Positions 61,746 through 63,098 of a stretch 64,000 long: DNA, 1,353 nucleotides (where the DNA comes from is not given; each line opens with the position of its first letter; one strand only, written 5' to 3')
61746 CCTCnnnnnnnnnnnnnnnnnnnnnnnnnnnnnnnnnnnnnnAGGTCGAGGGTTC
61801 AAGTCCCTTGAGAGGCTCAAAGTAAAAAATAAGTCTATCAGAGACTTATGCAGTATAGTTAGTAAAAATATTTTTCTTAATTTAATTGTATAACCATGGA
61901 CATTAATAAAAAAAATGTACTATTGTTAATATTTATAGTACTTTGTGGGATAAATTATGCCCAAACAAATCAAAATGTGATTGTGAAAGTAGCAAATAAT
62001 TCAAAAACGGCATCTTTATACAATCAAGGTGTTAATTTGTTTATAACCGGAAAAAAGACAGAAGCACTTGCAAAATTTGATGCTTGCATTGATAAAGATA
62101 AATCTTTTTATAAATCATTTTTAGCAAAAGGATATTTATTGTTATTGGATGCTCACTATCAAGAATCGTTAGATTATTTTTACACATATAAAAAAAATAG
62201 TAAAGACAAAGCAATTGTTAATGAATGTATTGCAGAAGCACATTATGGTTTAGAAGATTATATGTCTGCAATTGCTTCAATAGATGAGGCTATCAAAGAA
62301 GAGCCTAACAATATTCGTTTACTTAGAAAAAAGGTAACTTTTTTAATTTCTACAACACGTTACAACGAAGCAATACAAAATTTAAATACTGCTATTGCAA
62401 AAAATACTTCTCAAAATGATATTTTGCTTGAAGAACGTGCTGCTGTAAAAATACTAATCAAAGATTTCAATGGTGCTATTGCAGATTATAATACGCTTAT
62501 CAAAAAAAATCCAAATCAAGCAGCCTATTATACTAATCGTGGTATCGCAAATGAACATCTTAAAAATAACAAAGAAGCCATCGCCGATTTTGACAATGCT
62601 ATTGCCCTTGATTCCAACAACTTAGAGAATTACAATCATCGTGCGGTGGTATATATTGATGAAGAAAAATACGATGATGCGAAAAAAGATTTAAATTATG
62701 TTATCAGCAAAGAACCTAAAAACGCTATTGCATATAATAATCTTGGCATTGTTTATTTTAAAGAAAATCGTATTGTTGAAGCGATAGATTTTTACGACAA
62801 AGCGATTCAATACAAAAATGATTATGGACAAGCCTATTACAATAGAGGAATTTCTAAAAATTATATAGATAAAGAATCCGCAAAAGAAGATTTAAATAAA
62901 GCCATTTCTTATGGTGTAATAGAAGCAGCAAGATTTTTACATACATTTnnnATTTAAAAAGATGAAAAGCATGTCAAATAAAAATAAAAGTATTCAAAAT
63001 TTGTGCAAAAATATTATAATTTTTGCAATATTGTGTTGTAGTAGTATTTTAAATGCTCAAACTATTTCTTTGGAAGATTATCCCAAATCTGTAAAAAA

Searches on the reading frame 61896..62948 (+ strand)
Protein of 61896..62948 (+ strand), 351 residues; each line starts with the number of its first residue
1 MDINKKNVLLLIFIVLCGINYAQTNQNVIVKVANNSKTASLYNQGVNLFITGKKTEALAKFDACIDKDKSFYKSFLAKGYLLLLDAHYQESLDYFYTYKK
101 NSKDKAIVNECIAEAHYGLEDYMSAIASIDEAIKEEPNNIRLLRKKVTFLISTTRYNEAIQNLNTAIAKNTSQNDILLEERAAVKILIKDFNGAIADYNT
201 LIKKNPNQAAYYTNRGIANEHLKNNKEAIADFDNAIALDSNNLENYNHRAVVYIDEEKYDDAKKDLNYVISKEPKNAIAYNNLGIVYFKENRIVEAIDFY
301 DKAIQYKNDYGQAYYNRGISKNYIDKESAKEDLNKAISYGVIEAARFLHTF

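Call 73: find_encoding_contigs(protein=window:61896-62948:+, flank=10000, max_places=3)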
Protein window:61896-62948:+ (351 aa): 3 contigs read that carry it; 3 places shown.
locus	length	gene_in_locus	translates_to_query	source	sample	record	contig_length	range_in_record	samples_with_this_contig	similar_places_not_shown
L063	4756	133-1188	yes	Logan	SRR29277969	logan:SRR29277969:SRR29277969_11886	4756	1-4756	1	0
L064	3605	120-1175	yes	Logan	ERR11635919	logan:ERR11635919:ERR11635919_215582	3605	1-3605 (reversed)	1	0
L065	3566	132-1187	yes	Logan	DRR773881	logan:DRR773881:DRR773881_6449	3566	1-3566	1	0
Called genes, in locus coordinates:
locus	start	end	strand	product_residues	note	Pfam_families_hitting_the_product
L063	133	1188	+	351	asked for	PF25064:ARM_TT21_5th (faint), PF13432:TPR_16 (weak), PF00515:TPR_1 (weak), PF23914:TPR_CcmH_CycH (weak), PF13432:TPR_16, PF14559:TPR_19 (weak), PF00515:TPR_1, PF07719:TPR_2 (weak), +9 more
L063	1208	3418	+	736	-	PF00691:OmpA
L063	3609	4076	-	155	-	-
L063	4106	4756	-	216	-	?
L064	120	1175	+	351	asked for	PF25064:ARM_TT21_5th (faint), PF13432:TPR_16 (weak), PF00515:TPR_1 (weak), PF23914:TPR_CcmH_CycH (weak), PF13432:TPR_16, PF14559:TPR_19 (weak), PF00515:TPR_1, PF07719:TPR_2 (weak), +9 more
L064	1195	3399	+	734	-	PF00691:OmpA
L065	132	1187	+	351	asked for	PF25064:ARM_TT21_5th (faint), PF13432:TPR_16 (weak), PF00515:TPR_1 (weak), PF23914:TPR_CcmH_CycH (weak), PF13432:TPR_16, PF14559:TPR_19 (weak), PF00515:TPR_1, PF07719:TPR_2 (weak), +9 more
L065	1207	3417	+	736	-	PF00691:OmpA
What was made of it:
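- Tried and rejected: The last gene led only to short contigs holding a TPR protein and an OmpA-domain protein (call 73).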
